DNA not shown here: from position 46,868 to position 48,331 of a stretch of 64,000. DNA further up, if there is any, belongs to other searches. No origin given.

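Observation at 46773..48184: Translationally coupled ferredoxin and geranylgeranyl reductase pair (archaeal-style GGR partner arrangement)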

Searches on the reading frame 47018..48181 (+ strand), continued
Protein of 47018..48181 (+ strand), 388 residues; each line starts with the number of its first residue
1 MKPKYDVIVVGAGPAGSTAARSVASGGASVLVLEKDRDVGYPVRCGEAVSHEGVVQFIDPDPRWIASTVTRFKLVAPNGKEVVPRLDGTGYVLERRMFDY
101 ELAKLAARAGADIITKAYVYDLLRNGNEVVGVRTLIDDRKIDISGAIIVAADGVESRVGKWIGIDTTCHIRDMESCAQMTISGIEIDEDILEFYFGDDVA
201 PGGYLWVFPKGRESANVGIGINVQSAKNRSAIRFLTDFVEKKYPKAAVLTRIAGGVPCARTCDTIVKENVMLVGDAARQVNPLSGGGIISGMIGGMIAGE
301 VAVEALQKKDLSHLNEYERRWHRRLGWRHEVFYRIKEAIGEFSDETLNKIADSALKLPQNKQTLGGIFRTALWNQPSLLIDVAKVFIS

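Call 9: find_homologous_proteins(query=window:47018-48181:+)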
Query window:47018-48181:+ (388 aa): 7804 proteins with E <= 0.001 among 8000 candidates; the best 120 are listed.
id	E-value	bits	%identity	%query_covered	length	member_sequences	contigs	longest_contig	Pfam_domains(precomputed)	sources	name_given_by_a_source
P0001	3.5e-257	871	100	100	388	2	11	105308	PF01946.24,PF01266.31,PF22578.3,PF13450.13,PF00890.31,PF03486.21,PF01494.26,PF12831.14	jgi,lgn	-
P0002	7.4e-239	810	89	100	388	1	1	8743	PF01266.31,PF22578.3,PF13450.13,PF00890.31,PF07992.21,PF03486.21,PF01494.26,PF12831.14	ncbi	-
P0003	2.9e-226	769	86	100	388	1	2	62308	PF01266.31,PF22578.3,PF13450.13,PF01494.26,PF12831.14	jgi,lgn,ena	-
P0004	5.6e-211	718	78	100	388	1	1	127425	PF01266.31,PF22578.3,PF13450.13,PF00890.31,PF07992.21,PF04820.21,PF01494.26,PF12831.14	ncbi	ncbi:MAG: NAD(P)/FAD-dependent oxidoreductase [Bacteroidota bacterium]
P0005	2.8e-210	716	77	100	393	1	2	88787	PF01266.31,PF22578.3,PF13450.13,PF00890.31,PF07992.21,PF03486.21,PF04820.21,PF01494.26,PF12831.14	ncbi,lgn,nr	ncbi:MAG TPA: NAD(P)/FAD-dependent oxidoreductase [Bacteroidota bacterium]|nr:NAD(P)/FAD-dependent o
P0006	3.4e-209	713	77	100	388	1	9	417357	PF01266.31,PF22578.3,PF13450.13,PF00890.31,PF07992.21,PF03486.21,PF04820.21,PF05834.19,PF01494.26,PF12831.14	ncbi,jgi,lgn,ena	ncbi:MAG: NAD(P)/FAD-dependent oxidoreductase [Ignavibacterium sp.]|jgi:digeranylgeranylglycerophosp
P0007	3.5e-208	709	78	100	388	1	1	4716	PF01266.31,PF22578.3,PF13450.13,PF00890.31,PF07992.21,PF03486.21,PF04820.21,PF05834.19,PF01494.26,PF12831.14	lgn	-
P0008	4.5e-208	709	77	100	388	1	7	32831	PF01266.31,PF22578.3,PF13450.13,PF00890.31,PF07992.21,PF04820.21,PF05834.19,PF01494.26,PF12831.14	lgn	-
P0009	6.3e-208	708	77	100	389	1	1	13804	PF01266.31,PF22578.3,PF13450.13,PF07992.21,PF01494.26,PF12831.14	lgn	-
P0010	7.5e-208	708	78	100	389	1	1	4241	PF01266.31,PF22578.3,PF13450.13,PF00890.31,PF07992.21,PF03486.21,PF04820.21,PF01494.26,PF12831.14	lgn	-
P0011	1.1e-207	708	77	100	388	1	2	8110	PF01946.24,PF01266.31,PF22578.3,PF13450.13,PF00890.31,PF07992.21,PF03486.21,PF04820.21,PF01134.29,PF01494.26,PF12831.14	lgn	-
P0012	2.5e-207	706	78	100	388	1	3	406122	PF01266.31,PF22578.3,PF13450.13,PF00890.31,PF07992.21,PF03486.21,PF04820.21,PF05834.19,PF01494.26,PF12831.14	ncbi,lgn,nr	ncbi:MAG: digeranylgeranylglycerophospholipid reductase [Bacteroidia bacterium]|nr:MAG: digeranylger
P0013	3.7e-207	706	77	100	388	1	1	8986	PF01266.31,PF22578.3,PF13450.13,PF00890.31,PF07992.21,PF03486.21,PF01494.26,PF12831.14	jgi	jgi:digeranylgeranylglycerophospholipid reductase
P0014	4.0e-207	706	77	100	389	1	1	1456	PF01266.31,PF22578.3,PF13450.13,PF00890.31,PF07992.21,PF03486.21,PF04820.21,PF01494.26,PF12831.14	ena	-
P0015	5.2e-207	705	76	100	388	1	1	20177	PF01266.31,PF22578.3,PF13450.13,PF00890.31,PF07992.21,PF04820.21,PF05834.19,PF01494.26,PF12831.14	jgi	jgi:digeranylgeranylglycerophospholipid reductase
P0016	6.7e-207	705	77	100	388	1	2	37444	PF01946.24,PF01266.31,PF22578.3,PF13450.13,PF00890.31,PF07992.21,PF03486.21,PF04820.21,PF01494.26,PF12831.14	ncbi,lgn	ncbi:MAG: NAD(P)/FAD-dependent oxidoreductase [Bacteroidota bacterium]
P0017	7.3e-207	705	76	100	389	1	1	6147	PF01266.31,PF22578.3,PF13450.13,PF07992.21,PF01494.26,PF12831.14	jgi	jgi:digeranylgeranylglycerophospholipid reductase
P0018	1.2e-206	704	78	100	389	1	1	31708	PF01266.31,PF22578.3,PF13450.13,PF07992.21,PF03486.21,PF01494.26,PF12831.14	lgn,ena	-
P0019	1.4e-206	704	77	100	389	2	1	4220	PF01266.31,PF22578.3,PF13450.13,PF07992.21,PF04820.21,PF01494.26,PF12831.14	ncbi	-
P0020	1.6e-206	704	76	100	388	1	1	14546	PF22578.3,PF13450.13,PF07992.21,PF03486.21,PF05834.19,PF01134.29,PF01494.26,PF12831.14,PF01946.24,PF01266.31,PF00890.31,PF04820.21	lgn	-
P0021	1.6e-206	704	76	100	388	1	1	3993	PF01266.31,PF22578.3,PF13450.13,PF00890.31,PF07992.21,PF03486.21,PF04820.21,PF01494.26,PF12831.14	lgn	-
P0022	2.1e-206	703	78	100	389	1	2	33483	PF01266.31,PF22578.3,PF13450.13,PF07992.21,PF03486.21,PF01494.26,PF12831.14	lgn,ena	-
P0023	2.3e-206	703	77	100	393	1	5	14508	PF01266.31,PF22578.3,PF13450.13,PF00890.31,PF07992.21,PF04820.21,PF01494.26,PF12831.14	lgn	-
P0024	2.8e-206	703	76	100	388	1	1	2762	PF01266.31,PF22578.3,PF13450.13,PF07992.21,PF04820.21,PF01494.26,PF12831.14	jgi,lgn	jgi:digeranylgeranylglycerophospholipid reductase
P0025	3.2e-206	703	77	100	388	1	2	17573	PF01266.31,PF22578.3,PF13450.13,PF00890.31,PF07992.21,PF04820.21,PF05834.19,PF01494.26,PF12831.14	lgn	-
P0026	3.5e-206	703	77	100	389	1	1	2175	PF01266.31,PF22578.3,PF13450.13,PF07992.21,PF03486.21,PF04820.21,PF01494.26,PF12831.14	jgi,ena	-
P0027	4.2e-206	702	78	100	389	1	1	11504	PF01266.31,PF22578.3,PF13450.13,PF07992.21,PF03486.21,PF01494.26,PF12831.14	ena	-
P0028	4.7e-206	702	77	100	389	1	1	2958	PF01266.31,PF22578.3,PF13450.13,PF07992.21,PF03486.21,PF01494.26,PF12831.14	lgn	-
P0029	4.9e-206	702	77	100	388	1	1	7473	PF01946.24,PF01266.31,PF22578.3,PF13450.13,PF00890.31,PF07992.21,PF03486.21,PF04820.21,PF01494.26,PF12831.14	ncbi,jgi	ncbi:MAG: NAD(P)/FAD-dependent oxidoreductase [Bacteroidota bacterium]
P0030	5.1e-206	702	76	100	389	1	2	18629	PF01266.31,PF22578.3,PF13450.13,PF00890.31,PF07992.21,PF03486.21,PF01494.26,PF12831.14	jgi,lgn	-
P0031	6.2e-206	702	76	100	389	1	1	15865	PF01266.31,PF22578.3,PF13450.13,PF00890.31,PF07992.21,PF03486.21,PF01494.26,PF12831.14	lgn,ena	-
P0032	8.9e-206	701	77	100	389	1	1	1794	PF01266.31,PF22578.3,PF13450.13,PF07992.21,PF01494.26,PF12831.14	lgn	-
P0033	9.0e-206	701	76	100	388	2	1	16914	PF01266.31,PF22578.3,PF13450.13,PF00890.31,PF07992.21,PF03486.21,PF04820.21,PF01494.26,PF12831.14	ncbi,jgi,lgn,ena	-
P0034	9.8e-206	701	77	100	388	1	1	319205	PF01946.24,PF01266.31,PF22578.3,PF13450.13,PF00890.31,PF07992.21,PF03486.21,PF04820.21,PF01494.26,PF12831.14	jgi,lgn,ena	jgi:digeranylgeranylglycerophospholipid reductase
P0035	1.0e-205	701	77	100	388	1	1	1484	PF01946.24,PF01266.31,PF22578.3,PF13450.13,PF00890.31,PF07992.21,PF03486.21,PF04820.21,PF01494.26,PF12831.14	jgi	jgi:digeranylgeranylglycerophospholipid reductase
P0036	1.1e-205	701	76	100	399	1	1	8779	PF01266.31,PF22578.3,PF13450.13,PF07992.21,PF01494.26,PF12831.14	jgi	-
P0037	1.1e-205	701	76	100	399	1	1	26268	PF01266.31,PF22578.3,PF13450.13,PF07992.21,PF01494.26,PF12831.14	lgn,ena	-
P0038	1.4e-205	701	75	100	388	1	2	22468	PF01266.31,PF22578.3,PF13450.13,PF00890.31,PF07992.21,PF03486.21,PF04820.21,PF01134.29,PF01494.26,PF12831.14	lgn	-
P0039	1.7e-205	700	76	100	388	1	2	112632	PF01266.31,PF22578.3,PF13450.13,PF07992.21,PF04820.21,PF01494.26,PF12831.14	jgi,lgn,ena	-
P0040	1.8e-205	700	76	100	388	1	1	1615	PF01266.31,PF22578.3,PF13450.13,PF07992.21,PF04820.21,PF01494.26,PF12831.14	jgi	-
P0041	1.9e-205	700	76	100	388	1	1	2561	PF01266.31,PF22578.3,PF13450.13,PF07992.21,PF04820.21,PF01494.26,PF12831.14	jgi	jgi:digeranylgeranylglycerophospholipid reductase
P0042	2.0e-205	700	77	100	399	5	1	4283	PF01266.31,PF22578.3,PF13450.13,PF00890.31,PF07992.21,PF01494.26,PF12831.14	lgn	-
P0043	2.0e-205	700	77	100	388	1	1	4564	PF01946.24,PF01266.31,PF22578.3,PF13450.13,PF00890.31,PF07992.21,PF03486.21,PF04820.21,PF01494.26,PF12831.14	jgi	jgi:digeranylgeranylglycerophospholipid reductase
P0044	2.1e-205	700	77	100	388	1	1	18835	PF01266.31,PF22578.3,PF13450.13,PF00890.31,PF07992.21,PF01494.26,PF12831.14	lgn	-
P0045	2.2e-205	700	76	100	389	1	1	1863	PF01266.31,PF22578.3,PF13450.13,PF03486.21,PF01494.26,PF12831.14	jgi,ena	-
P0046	2.5e-205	700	76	100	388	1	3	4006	PF01266.31,PF22578.3,PF13450.13,PF07992.21,PF04820.21,PF01494.26,PF12831.14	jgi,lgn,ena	jgi:digeranylgeranylglycerophospholipid reductase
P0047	2.6e-205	700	76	100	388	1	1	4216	PF01266.31,PF22578.3,PF13450.13,PF07992.21,PF04820.21,PF01494.26,PF12831.14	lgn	-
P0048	2.7e-205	700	77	100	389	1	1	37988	PF01266.31,PF22578.3,PF13450.13,PF07992.21,PF03486.21,PF01494.26,PF12831.14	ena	-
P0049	2.8e-205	700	76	100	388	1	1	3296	PF01266.31,PF22578.3,PF13450.13,PF07992.21,PF04820.21,PF01494.26,PF12831.14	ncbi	-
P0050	3.0e-205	700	76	100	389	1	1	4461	PF01266.31,PF22578.3,PF13450.13,PF00890.31,PF07992.21,PF03486.21,PF04820.21,PF05834.19,PF01494.26,PF12831.14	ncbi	ncbi:MAG: NAD(P)/FAD-dependent oxidoreductase, partial [Bacteroidota bacterium]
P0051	3.2e-205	699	77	98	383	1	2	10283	PF01266.31,PF22578.3,PF13450.13,PF07992.21,PF01494.26,PF12831.14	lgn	-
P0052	3.2e-205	699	77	100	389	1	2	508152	PF01266.31,PF22578.3,PF13450.13,PF07992.21,PF03486.21,PF01494.26,PF12831.14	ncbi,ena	-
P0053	3.4e-205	699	76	100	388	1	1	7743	PF01266.31,PF22578.3,PF13450.13,PF07992.21,PF04820.21,PF01494.26,PF12831.14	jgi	jgi:digeranylgeranylglycerophospholipid reductase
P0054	3.7e-205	699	77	100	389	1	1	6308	PF01266.31,PF22578.3,PF13450.13,PF00890.31,PF07992.21,PF04820.21,PF01494.26,PF12831.14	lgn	-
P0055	3.9e-205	699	76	100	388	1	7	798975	PF01266.31,PF22578.3,PF13450.13,PF07992.21,PF04820.21,PF01494.26,PF12831.14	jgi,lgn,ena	jgi:digeranylgeranylglycerophospholipid reductase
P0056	4.0e-205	699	77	100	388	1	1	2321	PF01266.31,PF22578.3,PF13450.13,PF00890.31,PF07992.21,PF03486.21,PF04820.21,PF05834.19,PF01494.26,PF12831.14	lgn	-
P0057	4.6e-205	699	76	100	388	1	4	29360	PF01266.31,PF22578.3,PF13450.13,PF00890.31,PF07992.21,PF03486.21,PF04820.21,PF01494.26,PF12831.14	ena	-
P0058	6.0e-205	699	77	100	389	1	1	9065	PF01266.31,PF22578.3,PF13450.13,PF07992.21,PF03486.21,PF01494.26,PF12831.14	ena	-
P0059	6.1e-205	699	76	100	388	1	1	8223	PF01266.31,PF22578.3,PF13450.13,PF00890.31,PF07992.21,PF03486.21,PF04820.21,PF01494.26,PF12831.14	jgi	-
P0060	6.7e-205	698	76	100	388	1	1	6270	PF01266.31,PF22578.3,PF13450.13,PF00890.31,PF07992.21,PF04820.21,PF01494.26,PF12831.14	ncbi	-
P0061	6.9e-205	698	76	100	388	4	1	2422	PF01946.24,PF01266.31,PF22578.3,PF13450.13,PF00890.31,PF07992.21,PF04820.21,PF01494.26,PF12831.14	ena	-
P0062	7.4e-205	698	76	100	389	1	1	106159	PF01266.31,PF22578.3,PF13450.13,PF07992.21,PF03486.21,PF01494.26,PF12831.14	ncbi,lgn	ncbi:MAG: NAD(P)/FAD-dependent oxidoreductase [Bacteroidota bacterium]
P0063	8.3e-205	698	77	100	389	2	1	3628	PF01266.31,PF22578.3,PF13450.13,PF07992.21,PF03486.21,PF01494.26,PF12831.14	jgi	jgi:digeranylgeranylglycerophospholipid reductase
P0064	8.5e-205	698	75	100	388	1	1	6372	PF01266.31,PF22578.3,PF13450.13,PF00890.31,PF07992.21,PF03486.21,PF04820.21,PF05834.19,PF01494.26,PF12831.14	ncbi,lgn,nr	ncbi:MAG: NAD(P)/FAD-dependent oxidoreductase [Ignavibacteriales bacterium]|nr:NAD(P)/FAD-dependent 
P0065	9.0e-205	698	75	100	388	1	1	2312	PF01266.31,PF22578.3,PF13450.13,PF00890.31,PF07992.21,PF03486.21,PF01494.26,PF12831.14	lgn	-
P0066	1.0e-204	698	76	100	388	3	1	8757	PF01266.31,PF22578.3,PF13450.13,PF00890.31,PF07992.21,PF03486.21,PF05834.19,PF01494.26,PF12831.14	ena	-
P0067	1.1e-204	698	76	100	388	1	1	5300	PF01266.31,PF22578.3,PF13450.13,PF00890.31,PF07992.21,PF03486.21,PF04820.21,PF01494.26,PF12831.14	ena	-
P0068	1.4e-204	697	77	100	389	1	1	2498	PF01266.31,PF22578.3,PF13450.13,PF01494.26,PF12831.14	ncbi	-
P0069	1.5e-204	697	76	100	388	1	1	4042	PF01266.31,PF22578.3,PF13450.13,PF00890.31,PF07992.21,PF03486.21,PF01134.29,PF01494.26,PF12831.14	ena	-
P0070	1.5e-204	697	76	100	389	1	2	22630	PF01266.31,PF22578.3,PF13450.13,PF07992.21,PF01494.26,PF12831.14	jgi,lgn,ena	-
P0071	1.5e-204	697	76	100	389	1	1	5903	PF01266.31,PF22578.3,PF13450.13,PF07992.21,PF03486.21,PF04820.21,PF01494.26,PF12831.14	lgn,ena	-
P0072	1.6e-204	697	76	100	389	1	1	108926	PF01266.31,PF22578.3,PF13450.13,PF07992.21,PF03486.21,PF01494.26,PF12831.14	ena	-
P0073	1.8e-204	697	76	100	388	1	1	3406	PF01266.31,PF22578.3,PF13450.13,PF00890.31,PF07992.21,PF04820.21,PF01494.26,PF12831.14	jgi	jgi:digeranylgeranylglycerophospholipid reductase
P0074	1.9e-204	697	76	100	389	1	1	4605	PF01266.31,PF22578.3,PF13450.13,PF00890.31,PF07992.21,PF03486.21,PF01494.26,PF12831.14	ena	-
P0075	2.0e-204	697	76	100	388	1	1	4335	PF01946.24,PF01266.31,PF22578.3,PF13450.13,PF00890.31,PF07992.21,PF03486.21,PF04820.21,PF01494.26,PF12831.14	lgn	-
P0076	2.1e-204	697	76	100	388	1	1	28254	PF01266.31,PF22578.3,PF13450.13,PF07992.21,PF04820.21,PF01494.26,PF12831.14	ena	-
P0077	2.1e-204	697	76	100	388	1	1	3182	PF01266.31,PF22578.3,PF13450.13,PF00890.31,PF07992.21,PF04820.21,PF01494.26,PF12831.14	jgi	jgi:digeranylgeranylglycerophospholipid reductase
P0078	2.1e-204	697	75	100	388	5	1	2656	PF01266.31,PF22578.3,PF13450.13,PF00890.31,PF07992.21,PF04820.21,PF01494.26,PF12831.14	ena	-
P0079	2.4e-204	697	77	100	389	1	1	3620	PF01266.31,PF22578.3,PF13450.13,PF07992.21,PF03486.21,PF01494.26,PF12831.14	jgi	jgi:digeranylgeranylglycerophospholipid reductase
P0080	2.6e-204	696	75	100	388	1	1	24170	PF01266.31,PF22578.3,PF13450.13,PF00890.31,PF07992.21,PF03486.21,PF01494.26,PF12831.14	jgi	jgi:digeranylgeranylglycerophospholipid reductase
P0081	3.4e-204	696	77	100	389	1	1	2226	PF01266.31,PF22578.3,PF13450.13,PF07992.21,PF03486.21,PF01494.26,PF12831.14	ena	-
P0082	3.5e-204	696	75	100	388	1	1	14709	PF01266.31,PF22578.3,PF13450.13,PF00890.31,PF07992.21,PF03486.21,PF04820.21,PF01494.26,PF12831.14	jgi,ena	-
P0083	3.6e-204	696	76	100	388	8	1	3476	PF01266.31,PF22578.3,PF13450.13,PF00890.31,PF07992.21,PF04820.21,PF01494.26,PF12831.14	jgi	jgi:digeranylgeranylglycerophospholipid reductase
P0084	3.9e-204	696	76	100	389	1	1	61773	PF01266.31,PF22578.3,PF13450.13,PF00890.31,PF07992.21,PF03486.21,PF01494.26,PF12831.14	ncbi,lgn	ncbi:MAG: NAD(P)/FAD-dependent oxidoreductase [Bacteroidota bacterium]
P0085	3.9e-204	696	75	100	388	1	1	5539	PF01266.31,PF22578.3,PF13450.13,PF00890.31,PF07992.21,PF03486.21,PF04820.21,PF01494.26,PF12831.14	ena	-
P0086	4.7e-204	696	76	100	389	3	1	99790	PF01266.31,PF22578.3,PF13450.13,PF07992.21,PF01494.26,PF12831.14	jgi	jgi:digeranylgeranylglycerophospholipid reductase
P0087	5.2e-204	695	75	100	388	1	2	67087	PF01946.24,PF01266.31,PF22578.3,PF13450.13,PF00890.31,PF07992.21,PF03486.21,PF04820.21,PF01494.26,PF12831.14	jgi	jgi:digeranylgeranylglycerophospholipid reductase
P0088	5.9e-204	695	76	100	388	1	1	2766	PF01946.24,PF01266.31,PF22578.3,PF13450.13,PF00890.31,PF07992.21,PF03486.21,PF04820.21,PF01494.26,PF12831.14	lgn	-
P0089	6.3e-204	695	76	100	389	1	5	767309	PF01266.31,PF22578.3,PF13450.13,PF07992.21,PF03486.21,PF01494.26,PF12831.14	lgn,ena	-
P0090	6.8e-204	695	76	100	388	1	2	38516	PF01266.31,PF22578.3,PF13450.13,PF00890.31,PF07992.21,PF03486.21,PF04820.21,PF01494.26,PF12831.14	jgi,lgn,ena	-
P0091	6.9e-204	695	75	100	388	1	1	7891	PF01266.31,PF22578.3,PF13450.13,PF00890.31,PF07992.21,PF03486.21,PF04820.21,PF01494.26,PF12831.14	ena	-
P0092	7.4e-204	695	75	100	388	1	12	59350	PF01266.31,PF22578.3,PF13450.13,PF00890.31,PF07992.21,PF03486.21,PF04820.21,PF01494.26,PF12831.14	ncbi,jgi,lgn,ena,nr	ncbi:MAG TPA: NAD(P)/FAD-dependent oxidoreductase [Bacteroidota bacterium]|nr:NAD(P)/FAD-dependent o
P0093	7.9e-204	695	77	100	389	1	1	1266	PF01266.31,PF22578.3,PF13450.13,PF07992.21,PF03486.21,PF01494.26,PF12831.14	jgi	jgi:geranylgeranyl reductase family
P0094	8.8e-204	695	76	100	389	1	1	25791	PF01266.31,PF22578.3,PF13450.13,PF00890.31,PF07992.21,PF01494.26,PF12831.14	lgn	-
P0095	1.1e-203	694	75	100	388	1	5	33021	PF01266.31,PF22578.3,PF13450.13,PF00890.31,PF07992.21,PF04820.21,PF01494.26,PF12831.14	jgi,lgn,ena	-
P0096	1.1e-203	694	76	100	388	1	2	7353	PF01946.24,PF01266.31,PF22578.3,PF13450.13,PF00890.31,PF07992.21,PF03486.21,PF04820.21,PF01134.29,PF01494.26,PF12831.14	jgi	jgi:digeranylgeranylglycerophospholipid reductase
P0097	1.1e-203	694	74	99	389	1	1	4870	PF01266.31,PF22578.3,PF13450.13,PF00890.31,PF07992.21,PF04820.21,PF05834.19,PF01494.26,PF12831.14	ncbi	-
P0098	1.2e-203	694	76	100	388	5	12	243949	PF01266.31,PF22578.3,PF13450.13,PF00890.31,PF07992.21,PF04820.21,PF01494.26,PF12831.14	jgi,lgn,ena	jgi:digeranylgeranylglycerophospholipid reductase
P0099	1.3e-203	694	76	100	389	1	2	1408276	PF01266.31,PF22578.3,PF13450.13,PF07992.21,PF03486.21,PF01494.26,PF12831.14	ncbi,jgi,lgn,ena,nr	ncbi:MAG TPA: NAD(P)/FAD-dependent oxidoreductase [Bacteroidota bacterium]|nr:NAD(P)/FAD-dependent o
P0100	1.4e-203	694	75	100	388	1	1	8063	PF01266.31,PF22578.3,PF13450.13,PF00890.31,PF07992.21,PF04820.21,PF01494.26,PF12831.14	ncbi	-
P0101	1.5e-203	694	74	100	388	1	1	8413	PF01266.31,PF22578.3,PF13450.13,PF00890.31,PF07992.21,PF03486.21,PF04820.21,PF01494.26,PF12831.14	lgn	-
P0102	1.5e-203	694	75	100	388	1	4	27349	PF01266.31,PF22578.3,PF13450.13,PF00890.31,PF07992.21,PF03486.21,PF04820.21,PF01494.26,PF12831.14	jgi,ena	-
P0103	1.6e-203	694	76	100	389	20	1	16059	PF01266.31,PF22578.3,PF13450.13,PF07992.21,PF03486.21,PF04820.21,PF01494.26,PF12831.14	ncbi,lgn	-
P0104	1.9e-203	694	75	100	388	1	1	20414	PF01266.31,PF22578.3,PF13450.13,PF00890.31,PF07992.21,PF03486.21,PF01494.26,PF12831.14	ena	-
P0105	2.3e-203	693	75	100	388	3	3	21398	PF01266.31,PF22578.3,PF13450.13,PF00890.31,PF07992.21,PF04820.21,PF01494.26,PF12831.14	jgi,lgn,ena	-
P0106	2.7e-203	693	76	100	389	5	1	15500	PF01266.31,PF22578.3,PF13450.13,PF07992.21,PF03486.21,PF01494.26,PF12831.14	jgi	jgi:digeranylgeranylglycerophospholipid reductase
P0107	2.8e-203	693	74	100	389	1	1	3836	PF01266.31,PF22578.3,PF13450.13,PF00890.31,PF07992.21,PF03486.21,PF04820.21,PF05834.19,PF01494.26,PF12831.14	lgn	-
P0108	3.0e-203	693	75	100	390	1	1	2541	PF01266.31,PF22578.3,PF13450.13,PF00890.31,PF04820.21,PF01494.26,PF12831.14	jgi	jgi:digeranylgeranylglycerophospholipid reductase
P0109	3.3e-203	693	77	100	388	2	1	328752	PF01266.31,PF22578.3,PF13450.13,PF07992.21,PF03486.21,PF01494.26,PF12831.14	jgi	jgi:digeranylgeranylglycerophospholipid reductase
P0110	3.3e-203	693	75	100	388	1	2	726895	PF01946.24,PF01266.31,PF22578.3,PF13450.13,PF00890.31,PF07992.21,PF03486.21,PF04820.21,PF01134.29,PF01494.26,PF12831.14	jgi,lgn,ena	-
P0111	3.4e-203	693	77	100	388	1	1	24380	PF01946.24,PF01266.31,PF22578.3,PF13450.13,PF00890.31,PF07992.21,PF03486.21,PF01494.26,PF12831.14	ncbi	-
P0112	3.5e-203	693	75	100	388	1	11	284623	PF01266.31,PF22578.3,PF13450.13,PF00890.31,PF07992.21,PF03486.21,PF01494.26,PF12831.14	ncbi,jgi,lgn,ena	ncbi:MAG: NAD(P)/FAD-dependent oxidoreductase [Bacteroidota bacterium]|jgi:digeranylgeranylglyceroph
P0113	3.8e-203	693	75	100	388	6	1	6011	PF01266.31,PF22578.3,PF13450.13,PF00890.31,PF07992.21,PF03486.21,PF05834.19,PF01134.29,PF01494.26,PF12831.14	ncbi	-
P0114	3.8e-203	693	76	100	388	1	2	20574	PF01266.31,PF22578.3,PF13450.13,PF00890.31,PF07992.21,PF03486.21,PF01494.26,PF12831.14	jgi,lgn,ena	jgi:digeranylgeranylglycerophospholipid reductase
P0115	4.1e-203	693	76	100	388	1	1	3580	PF01946.24,PF01266.31,PF22578.3,PF13450.13,PF00890.31,PF07992.21,PF03486.21,PF04820.21,PF01134.29,PF01494.26,PF12831.14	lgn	-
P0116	4.1e-203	693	75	100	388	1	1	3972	PF01266.31,PF22578.3,PF13450.13,PF00890.31,PF07992.21,PF04820.21,PF01494.26,PF12831.14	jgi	-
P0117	4.3e-203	692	76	100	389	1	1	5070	PF01266.31,PF22578.3,PF13450.13,PF00890.31,PF07992.21,PF03486.21,PF01494.26,PF12831.14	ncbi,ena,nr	ncbi:MAG TPA: NAD(P)/FAD-dependent oxidoreductase [Bacteroidota bacterium]|nr:NAD(P)/FAD-dependent o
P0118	4.5e-203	692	73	100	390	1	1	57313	PF01946.24,PF01266.31,PF22578.3,PF13450.13,PF00890.31,PF07992.21,PF04820.21,PF05834.19,PF01494.26,PF12831.14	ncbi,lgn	-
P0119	4.6e-203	692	75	100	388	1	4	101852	PF01946.24,PF01266.31,PF22578.3,PF13450.13,PF00890.31,PF07992.21,PF03486.21,PF04820.21,PF01494.26,PF12831.14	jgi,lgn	jgi:digeranylgeranylglycerophospholipid reductase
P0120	4.8e-203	692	74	100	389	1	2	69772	PF01266.31,PF22578.3,PF13450.13,PF07992.21,PF03486.21,PF01494.26,PF12831.14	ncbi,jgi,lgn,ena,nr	ncbi:MAG TPA: NAD(P)/FAD-dependent oxidoreductase [Bacteroidota bacterium]|nr:NAD(P)/FAD-dependent o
